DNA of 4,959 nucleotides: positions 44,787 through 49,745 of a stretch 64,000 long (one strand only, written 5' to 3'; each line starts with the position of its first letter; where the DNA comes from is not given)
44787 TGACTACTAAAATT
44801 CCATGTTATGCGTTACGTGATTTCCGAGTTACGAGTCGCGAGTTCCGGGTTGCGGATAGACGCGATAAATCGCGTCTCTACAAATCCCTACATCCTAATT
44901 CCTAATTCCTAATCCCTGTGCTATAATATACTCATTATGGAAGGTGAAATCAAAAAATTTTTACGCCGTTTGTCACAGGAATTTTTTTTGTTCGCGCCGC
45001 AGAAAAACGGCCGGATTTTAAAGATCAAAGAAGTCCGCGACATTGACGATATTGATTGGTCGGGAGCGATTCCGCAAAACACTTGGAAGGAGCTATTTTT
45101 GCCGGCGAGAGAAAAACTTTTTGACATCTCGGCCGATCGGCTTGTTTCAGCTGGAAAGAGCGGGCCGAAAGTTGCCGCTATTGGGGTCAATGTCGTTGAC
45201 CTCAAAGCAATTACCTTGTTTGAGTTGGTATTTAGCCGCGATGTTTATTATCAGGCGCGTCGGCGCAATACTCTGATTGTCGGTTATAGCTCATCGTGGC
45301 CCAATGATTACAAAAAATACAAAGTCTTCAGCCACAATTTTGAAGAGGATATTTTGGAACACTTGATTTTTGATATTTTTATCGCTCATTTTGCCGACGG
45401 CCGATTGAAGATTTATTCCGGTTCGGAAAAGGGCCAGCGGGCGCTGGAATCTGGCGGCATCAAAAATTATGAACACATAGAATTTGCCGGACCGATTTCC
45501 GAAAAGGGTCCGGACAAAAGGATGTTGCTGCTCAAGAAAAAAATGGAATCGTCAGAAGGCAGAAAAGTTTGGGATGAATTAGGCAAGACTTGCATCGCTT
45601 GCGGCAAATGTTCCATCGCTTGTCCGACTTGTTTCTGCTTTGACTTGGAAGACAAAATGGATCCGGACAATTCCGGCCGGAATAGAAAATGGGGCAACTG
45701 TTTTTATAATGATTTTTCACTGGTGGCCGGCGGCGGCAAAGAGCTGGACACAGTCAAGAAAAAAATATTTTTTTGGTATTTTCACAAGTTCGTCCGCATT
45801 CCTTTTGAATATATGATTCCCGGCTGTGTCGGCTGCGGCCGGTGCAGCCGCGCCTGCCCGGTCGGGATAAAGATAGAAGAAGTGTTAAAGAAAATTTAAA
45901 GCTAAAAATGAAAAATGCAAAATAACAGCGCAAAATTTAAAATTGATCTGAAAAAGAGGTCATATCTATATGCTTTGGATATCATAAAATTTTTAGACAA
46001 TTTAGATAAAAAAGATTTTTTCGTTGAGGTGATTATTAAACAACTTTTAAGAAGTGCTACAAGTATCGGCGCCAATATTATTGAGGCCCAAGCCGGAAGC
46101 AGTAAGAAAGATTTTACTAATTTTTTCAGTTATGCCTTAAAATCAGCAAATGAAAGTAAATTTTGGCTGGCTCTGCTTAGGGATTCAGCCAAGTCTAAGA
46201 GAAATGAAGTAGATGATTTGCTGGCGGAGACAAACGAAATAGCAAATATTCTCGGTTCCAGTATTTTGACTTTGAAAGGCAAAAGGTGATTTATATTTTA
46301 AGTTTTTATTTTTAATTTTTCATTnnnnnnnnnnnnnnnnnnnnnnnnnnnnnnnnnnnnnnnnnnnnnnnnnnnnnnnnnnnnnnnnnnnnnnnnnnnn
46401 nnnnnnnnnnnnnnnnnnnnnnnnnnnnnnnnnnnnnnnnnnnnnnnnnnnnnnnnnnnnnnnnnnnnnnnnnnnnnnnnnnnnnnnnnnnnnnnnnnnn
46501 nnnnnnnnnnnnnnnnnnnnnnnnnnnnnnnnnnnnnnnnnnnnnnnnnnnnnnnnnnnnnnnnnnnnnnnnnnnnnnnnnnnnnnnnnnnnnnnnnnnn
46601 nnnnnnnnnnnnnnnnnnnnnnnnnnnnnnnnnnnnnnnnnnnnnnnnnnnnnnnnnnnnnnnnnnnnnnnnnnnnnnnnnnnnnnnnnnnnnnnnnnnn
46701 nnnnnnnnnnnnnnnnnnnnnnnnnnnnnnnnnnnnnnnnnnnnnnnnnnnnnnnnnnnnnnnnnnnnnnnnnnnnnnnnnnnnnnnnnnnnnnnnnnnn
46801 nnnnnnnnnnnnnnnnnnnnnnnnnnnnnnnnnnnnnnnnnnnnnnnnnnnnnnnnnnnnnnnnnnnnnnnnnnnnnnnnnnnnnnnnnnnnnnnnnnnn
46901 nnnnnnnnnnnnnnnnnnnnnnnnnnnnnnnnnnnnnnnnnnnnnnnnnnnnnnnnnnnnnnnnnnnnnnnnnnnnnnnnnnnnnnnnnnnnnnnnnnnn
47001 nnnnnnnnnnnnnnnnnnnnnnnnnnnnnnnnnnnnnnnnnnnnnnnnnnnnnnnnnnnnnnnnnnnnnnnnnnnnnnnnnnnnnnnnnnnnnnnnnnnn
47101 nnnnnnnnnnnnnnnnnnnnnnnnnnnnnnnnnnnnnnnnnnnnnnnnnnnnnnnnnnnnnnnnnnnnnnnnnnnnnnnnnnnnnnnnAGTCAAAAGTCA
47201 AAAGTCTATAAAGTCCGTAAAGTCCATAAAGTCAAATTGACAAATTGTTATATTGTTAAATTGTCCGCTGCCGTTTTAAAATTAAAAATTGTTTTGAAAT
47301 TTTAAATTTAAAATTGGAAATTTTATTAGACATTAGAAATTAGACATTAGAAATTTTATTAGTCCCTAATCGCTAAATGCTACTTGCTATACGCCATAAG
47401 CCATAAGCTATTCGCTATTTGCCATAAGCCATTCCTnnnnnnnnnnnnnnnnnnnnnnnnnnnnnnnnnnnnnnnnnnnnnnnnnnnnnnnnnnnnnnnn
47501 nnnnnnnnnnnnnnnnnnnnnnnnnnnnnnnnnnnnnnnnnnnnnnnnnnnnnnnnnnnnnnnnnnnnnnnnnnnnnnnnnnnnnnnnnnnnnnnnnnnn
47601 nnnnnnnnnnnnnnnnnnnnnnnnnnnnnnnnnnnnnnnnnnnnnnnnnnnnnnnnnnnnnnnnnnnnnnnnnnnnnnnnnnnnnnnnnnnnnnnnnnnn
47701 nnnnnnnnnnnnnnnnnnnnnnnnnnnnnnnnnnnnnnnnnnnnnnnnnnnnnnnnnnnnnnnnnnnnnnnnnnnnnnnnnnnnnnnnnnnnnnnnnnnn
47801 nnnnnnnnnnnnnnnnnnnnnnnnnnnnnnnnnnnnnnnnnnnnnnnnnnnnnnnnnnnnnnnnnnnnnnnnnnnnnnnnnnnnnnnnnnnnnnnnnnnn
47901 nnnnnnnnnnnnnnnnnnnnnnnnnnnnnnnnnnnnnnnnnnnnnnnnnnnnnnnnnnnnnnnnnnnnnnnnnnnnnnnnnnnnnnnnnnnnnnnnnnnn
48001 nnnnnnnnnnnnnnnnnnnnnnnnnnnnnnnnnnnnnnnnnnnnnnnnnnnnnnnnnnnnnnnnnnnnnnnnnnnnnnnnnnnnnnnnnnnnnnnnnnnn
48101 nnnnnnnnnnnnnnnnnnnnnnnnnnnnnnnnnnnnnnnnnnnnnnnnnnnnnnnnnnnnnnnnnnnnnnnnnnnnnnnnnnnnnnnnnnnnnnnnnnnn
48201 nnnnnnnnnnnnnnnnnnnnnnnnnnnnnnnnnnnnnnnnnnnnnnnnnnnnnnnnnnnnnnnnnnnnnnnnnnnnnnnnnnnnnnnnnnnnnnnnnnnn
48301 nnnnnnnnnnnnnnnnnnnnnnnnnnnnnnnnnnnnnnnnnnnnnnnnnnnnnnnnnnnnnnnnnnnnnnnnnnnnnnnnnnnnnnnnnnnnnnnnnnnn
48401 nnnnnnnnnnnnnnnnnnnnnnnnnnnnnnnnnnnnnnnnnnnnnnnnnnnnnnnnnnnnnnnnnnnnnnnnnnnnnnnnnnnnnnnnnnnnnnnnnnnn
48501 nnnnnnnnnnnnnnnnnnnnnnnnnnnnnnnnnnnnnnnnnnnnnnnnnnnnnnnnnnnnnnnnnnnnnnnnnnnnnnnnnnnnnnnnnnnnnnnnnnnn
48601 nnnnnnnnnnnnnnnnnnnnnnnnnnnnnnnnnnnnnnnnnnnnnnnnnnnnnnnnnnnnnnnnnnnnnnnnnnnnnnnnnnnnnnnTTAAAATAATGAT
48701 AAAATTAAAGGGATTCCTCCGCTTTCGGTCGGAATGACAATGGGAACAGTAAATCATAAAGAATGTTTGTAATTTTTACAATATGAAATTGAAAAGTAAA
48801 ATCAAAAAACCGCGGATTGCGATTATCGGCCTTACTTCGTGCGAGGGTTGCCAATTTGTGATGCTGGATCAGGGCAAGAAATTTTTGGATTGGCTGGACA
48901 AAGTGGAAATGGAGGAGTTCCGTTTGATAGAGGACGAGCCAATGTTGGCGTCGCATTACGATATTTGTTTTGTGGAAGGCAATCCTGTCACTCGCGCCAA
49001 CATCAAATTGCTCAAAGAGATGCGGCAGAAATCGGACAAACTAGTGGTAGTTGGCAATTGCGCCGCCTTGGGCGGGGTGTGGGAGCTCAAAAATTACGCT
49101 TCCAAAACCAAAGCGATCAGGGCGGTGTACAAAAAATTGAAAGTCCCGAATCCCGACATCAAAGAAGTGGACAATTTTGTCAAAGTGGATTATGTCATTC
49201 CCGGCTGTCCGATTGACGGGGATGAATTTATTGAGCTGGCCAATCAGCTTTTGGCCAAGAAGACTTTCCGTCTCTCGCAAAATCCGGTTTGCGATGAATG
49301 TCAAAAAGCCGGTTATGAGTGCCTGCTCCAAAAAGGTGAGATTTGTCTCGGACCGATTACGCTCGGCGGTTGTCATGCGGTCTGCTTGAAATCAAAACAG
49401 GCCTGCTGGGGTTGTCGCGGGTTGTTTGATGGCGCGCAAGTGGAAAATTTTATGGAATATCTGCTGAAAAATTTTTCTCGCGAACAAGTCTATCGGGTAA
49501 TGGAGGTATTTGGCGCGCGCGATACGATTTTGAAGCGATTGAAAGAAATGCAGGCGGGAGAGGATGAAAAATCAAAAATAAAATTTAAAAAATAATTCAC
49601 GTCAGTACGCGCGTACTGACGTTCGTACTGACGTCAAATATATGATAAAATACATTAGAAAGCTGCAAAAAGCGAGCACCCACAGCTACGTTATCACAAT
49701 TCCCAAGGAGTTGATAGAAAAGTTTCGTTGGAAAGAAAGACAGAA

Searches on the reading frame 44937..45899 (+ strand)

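Call 40: search_protein_families(library=ncbifam, proteins=[window:44937-45899:+], max_evalue=0.001)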
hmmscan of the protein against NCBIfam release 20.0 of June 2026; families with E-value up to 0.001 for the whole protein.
window:44937-45899:+ (320 aa): 13 families
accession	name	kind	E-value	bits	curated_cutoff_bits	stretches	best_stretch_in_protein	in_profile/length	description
NF040829.1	sulfhyd_ShyB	equivalog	6e-32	111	690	1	4-318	10-327/334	NAD(P)-dependent hydrogenase/sulfhydrogenase 2 subunit beta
NF040833.1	sulfhyd_HydB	equivalog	2.4e-31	108.9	750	1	6-319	12-334/367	NADPH-dependent hydrogenase/sulfhydrogenase 1 subunit beta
TIGR02910.1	sulfite_red_A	equivalog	1.9e-25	89.8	323.15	1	208-319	211-325/334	anaerobic sulfite reductase subunit AsrA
NF006076.0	PRK08222.1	equivalog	4.5e-05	23.3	270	0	215-233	36-54/181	hydrogenase 4 subunit H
NF038196.1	ferrodoxin_EFR1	subfamily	4.7e-05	23.5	75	0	273-310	161-199/242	EFR1 family ferrodoxin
NF009053.0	PRK12387.1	subfamily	0.00014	21.6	204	0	202-232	58-88/180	formate hydrogenlyase complex iron-sulfur subunit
NF008369.0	PRK11168.1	equivalog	0.00014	20.9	278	0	294-316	57-79/401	anaerobic glycerol-3-phosphate dehydrogenase subunit C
TIGR03379.1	glycerol3P_GlpC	equivalog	0.00015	20.6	279.9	0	183-231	26-66/397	anaerobic glycerol-3-phosphate dehydrogenase subunit GlpC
TIGR01971.1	NuoI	subfamily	0.00017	21.1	113.05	0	217-245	42-69/121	NADH-quinone oxidoreductase, chain I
NF045874.1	Vhu_polyferre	exception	0.00021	20.1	600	0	217-232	292-307/381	F420-non-reducing hydrogenase associated-polyferredoxin VhuB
NF004914.0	PRK06273.1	equivalog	0.00029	20.7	163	0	209-231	46-65/167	ferredoxin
TIGR02512.1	FeFe_hydrog_A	subfamily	0.00054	18.9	405.95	0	214-231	46-64/375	[FeFe] hydrogenase, group A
NF058577.1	FdxA_fam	equivalog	0.00065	19.8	65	0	297-310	9-22/52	4Fe-4S ferredoxin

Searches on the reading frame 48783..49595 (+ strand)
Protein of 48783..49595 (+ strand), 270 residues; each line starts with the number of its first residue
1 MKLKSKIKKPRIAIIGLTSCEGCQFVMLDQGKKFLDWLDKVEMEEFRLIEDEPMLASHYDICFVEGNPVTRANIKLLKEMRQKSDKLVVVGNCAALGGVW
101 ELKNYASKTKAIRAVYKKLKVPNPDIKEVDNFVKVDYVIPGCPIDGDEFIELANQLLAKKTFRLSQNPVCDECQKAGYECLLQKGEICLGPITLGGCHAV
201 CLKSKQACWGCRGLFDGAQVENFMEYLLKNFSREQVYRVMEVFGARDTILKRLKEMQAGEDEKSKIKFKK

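Call 4: search_protein_families(library=pfam, proteins=[window:48783-49595:+], max_evalue=0.01)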
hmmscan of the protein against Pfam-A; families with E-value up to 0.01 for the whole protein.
window:48783-49595:+ (270 aa): 1 family
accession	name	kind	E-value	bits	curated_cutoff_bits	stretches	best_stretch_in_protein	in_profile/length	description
PF01058.29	Oxidored_q6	-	3.3e-22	79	27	1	20-153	1-125/128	NADH ubiquinone oxidoreductase, 20 Kd subunit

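Call 40: search_protein_families(library=ncbifam, proteins=[window:48783-49595:+], max_evalue=0.001)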
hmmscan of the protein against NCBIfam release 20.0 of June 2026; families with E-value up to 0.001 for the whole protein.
window:48783-49595:+ (270 aa): 5 families
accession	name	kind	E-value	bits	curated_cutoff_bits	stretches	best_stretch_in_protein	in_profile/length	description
NF040831.1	sulfhyd_ShyD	equivalog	4.5e-41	141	460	1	11-238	2-232/240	NAD(P)-dependent hydrogenase/sulfhydrogenase 2 subunit delta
NF040836.1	sulfhyd_HydD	equivalog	4.9e-40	137.3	500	1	8-253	4-254/261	NADPH-dependent hydrogenase/sulfhydrogenase 1 subunit delta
NF045875.1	F420_non_VhuG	exception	1.4e-27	96.7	450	1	9-175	4-182/286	F420-non-reducing hydrogenase subunit VhuG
TIGR03294.1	FrhG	equivalog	3.3e-11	43.3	245.5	1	10-162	2-146/228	coenzyme F420 hydrogenase subunit gamma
NF045520.1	H2_NiFeSe_small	exception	9.7e-05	21.9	470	1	56-150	115-199/314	NiFeSe hydrogenase small subunit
